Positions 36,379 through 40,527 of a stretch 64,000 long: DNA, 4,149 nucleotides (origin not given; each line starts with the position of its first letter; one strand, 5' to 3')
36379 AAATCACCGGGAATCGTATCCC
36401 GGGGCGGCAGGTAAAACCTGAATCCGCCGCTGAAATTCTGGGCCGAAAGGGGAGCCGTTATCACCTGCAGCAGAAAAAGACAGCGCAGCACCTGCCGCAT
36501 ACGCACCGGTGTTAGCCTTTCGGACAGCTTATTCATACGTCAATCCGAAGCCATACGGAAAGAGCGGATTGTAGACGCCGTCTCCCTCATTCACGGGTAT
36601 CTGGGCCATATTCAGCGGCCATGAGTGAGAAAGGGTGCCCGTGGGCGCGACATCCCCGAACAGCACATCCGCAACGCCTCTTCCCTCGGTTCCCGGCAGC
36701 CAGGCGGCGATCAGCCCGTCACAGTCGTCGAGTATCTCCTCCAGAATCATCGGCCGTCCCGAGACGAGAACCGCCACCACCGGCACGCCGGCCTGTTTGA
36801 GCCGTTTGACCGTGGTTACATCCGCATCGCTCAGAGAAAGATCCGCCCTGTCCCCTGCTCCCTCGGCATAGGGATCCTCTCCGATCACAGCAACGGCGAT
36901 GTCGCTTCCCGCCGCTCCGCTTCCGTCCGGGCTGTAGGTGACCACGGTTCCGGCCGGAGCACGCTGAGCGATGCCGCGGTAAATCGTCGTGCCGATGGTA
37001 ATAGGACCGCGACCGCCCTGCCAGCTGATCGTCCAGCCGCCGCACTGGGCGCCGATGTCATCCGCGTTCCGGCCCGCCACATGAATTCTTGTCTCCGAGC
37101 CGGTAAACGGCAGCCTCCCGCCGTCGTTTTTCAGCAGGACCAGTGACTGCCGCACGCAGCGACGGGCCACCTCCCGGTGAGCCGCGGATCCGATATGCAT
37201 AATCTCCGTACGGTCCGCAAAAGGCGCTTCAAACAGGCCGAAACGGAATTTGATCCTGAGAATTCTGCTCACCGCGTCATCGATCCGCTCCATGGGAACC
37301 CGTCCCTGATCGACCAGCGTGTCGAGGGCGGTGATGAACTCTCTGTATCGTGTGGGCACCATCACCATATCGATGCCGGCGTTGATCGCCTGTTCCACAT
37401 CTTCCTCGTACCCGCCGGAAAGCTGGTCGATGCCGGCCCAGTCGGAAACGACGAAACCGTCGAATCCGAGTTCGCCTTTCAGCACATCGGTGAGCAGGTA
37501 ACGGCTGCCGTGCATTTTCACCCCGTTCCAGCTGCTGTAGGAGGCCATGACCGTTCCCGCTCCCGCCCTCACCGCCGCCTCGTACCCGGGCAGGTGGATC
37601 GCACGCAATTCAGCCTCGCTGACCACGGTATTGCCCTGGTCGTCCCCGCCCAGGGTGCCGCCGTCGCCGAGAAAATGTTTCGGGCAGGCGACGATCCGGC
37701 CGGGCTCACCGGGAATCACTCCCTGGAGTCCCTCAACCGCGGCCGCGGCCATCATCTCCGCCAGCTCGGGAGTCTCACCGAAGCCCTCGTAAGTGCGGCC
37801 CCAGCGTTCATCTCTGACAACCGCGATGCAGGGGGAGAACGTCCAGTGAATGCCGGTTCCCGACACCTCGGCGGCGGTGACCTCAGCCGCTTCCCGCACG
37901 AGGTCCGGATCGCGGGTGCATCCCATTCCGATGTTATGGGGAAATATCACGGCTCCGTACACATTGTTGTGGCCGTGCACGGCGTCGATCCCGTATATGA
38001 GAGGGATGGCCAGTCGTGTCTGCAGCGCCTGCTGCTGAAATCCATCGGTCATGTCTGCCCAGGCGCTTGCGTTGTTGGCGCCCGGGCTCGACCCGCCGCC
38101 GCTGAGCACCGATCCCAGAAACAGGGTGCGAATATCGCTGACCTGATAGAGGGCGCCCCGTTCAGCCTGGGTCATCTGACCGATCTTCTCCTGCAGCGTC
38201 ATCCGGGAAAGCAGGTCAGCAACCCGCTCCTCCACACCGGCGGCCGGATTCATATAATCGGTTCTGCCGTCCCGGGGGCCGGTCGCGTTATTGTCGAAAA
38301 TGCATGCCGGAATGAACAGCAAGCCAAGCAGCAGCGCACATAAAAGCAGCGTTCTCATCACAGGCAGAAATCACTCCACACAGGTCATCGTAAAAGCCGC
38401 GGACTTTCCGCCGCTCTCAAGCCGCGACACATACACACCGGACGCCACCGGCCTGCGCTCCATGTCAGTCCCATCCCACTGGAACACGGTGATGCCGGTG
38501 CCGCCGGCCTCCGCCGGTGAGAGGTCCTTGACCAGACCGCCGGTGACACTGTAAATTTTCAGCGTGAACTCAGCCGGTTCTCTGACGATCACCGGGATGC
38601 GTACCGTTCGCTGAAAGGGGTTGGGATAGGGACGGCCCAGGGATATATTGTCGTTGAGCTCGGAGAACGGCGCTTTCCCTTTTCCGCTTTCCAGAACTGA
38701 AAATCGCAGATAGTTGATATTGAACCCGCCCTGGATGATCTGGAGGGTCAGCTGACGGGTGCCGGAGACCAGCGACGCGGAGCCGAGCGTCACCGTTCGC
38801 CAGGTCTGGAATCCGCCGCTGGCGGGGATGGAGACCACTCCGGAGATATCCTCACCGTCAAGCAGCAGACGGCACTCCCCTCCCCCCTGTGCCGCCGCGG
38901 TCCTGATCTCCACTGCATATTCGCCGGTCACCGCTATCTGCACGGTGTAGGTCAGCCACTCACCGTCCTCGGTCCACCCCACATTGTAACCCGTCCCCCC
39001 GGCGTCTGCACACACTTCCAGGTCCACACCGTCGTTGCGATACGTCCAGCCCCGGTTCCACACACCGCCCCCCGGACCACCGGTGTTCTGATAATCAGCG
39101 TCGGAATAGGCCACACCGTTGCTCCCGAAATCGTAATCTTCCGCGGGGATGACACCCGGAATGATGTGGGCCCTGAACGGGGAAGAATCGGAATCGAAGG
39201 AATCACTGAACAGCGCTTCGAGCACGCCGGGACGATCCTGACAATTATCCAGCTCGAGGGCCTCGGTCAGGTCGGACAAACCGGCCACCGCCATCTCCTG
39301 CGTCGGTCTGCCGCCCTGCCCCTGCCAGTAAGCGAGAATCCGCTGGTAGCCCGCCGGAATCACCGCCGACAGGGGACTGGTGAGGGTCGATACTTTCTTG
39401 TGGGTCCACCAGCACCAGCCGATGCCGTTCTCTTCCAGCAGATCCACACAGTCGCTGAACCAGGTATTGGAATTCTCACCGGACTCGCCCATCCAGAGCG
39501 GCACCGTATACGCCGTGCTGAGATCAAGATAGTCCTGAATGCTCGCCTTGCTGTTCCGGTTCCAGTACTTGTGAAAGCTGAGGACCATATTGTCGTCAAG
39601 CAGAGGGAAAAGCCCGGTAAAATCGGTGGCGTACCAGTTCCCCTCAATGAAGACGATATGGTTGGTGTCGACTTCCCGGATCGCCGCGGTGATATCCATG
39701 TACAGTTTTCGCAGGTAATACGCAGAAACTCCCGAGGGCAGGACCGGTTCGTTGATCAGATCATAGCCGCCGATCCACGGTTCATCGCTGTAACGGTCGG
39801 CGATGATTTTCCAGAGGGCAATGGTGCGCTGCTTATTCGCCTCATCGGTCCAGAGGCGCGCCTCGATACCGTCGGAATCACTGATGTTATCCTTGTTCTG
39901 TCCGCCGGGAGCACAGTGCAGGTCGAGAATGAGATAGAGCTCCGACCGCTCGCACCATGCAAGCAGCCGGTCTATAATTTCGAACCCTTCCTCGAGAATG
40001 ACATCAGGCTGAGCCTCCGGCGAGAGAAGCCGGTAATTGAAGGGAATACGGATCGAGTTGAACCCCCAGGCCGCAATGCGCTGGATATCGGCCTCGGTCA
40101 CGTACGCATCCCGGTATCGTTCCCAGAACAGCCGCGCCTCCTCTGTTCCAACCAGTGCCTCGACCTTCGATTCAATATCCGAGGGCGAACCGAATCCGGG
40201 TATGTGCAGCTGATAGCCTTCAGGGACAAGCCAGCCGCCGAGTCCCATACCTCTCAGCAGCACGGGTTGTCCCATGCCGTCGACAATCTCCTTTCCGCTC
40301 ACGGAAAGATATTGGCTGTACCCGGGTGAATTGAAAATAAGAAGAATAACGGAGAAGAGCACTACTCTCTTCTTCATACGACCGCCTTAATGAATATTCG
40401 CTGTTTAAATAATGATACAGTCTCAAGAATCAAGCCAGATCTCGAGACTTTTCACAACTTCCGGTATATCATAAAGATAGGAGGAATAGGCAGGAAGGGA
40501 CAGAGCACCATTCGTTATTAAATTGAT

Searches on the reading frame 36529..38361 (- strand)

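Call 17: search_protein_families(library=pfam, proteins=[window:36529-38361:-], max_evalue=0.001)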
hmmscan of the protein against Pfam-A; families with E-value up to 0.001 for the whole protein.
window:36529-38361:- (610 aa): 2 families
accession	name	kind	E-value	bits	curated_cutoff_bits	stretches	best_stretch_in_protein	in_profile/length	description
PF00933.27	Glyco_hydro_3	-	6.1e-79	266.1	27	1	55-370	1-316/316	Glycosyl hydrolase family 3 N terminal domain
PF01915.27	Glyco_hydro_3_C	-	3e-41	142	31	1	407-609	1-200/200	Glycosyl hydrolase family 3 C-terminal domain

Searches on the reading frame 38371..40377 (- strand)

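Call 17: search_protein_families(library=pfam, proteins=[window:38371-40377:-], max_evalue=0.001)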
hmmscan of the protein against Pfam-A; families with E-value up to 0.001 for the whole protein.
window:38371-40377:- (668 aa): 5 families
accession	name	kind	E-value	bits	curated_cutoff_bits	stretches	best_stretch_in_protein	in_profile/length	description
PF00150.24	Cellulase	-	1.7e-28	100.3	23.5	1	88-326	18-268/272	Cellulase (glycosyl hydrolase family 5)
PF03422.21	CBM_6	-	3.8e-19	69.7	28.9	1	448-560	8-124/125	Carbohydrate binding module (family 6)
PF18099.7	CBM_35_2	-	4.2e-16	59.4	23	1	447-557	1-110/112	Carbohydrate binding module (family 35)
PF16990.11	CBM_35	-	4.3e-06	27.5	28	1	453-559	15-118/121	Carbohydrate binding module (family 35)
PF13860.13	FlgD_ig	-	0.00042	20.7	27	0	599-650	19-70/79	FlgD Ig-like domain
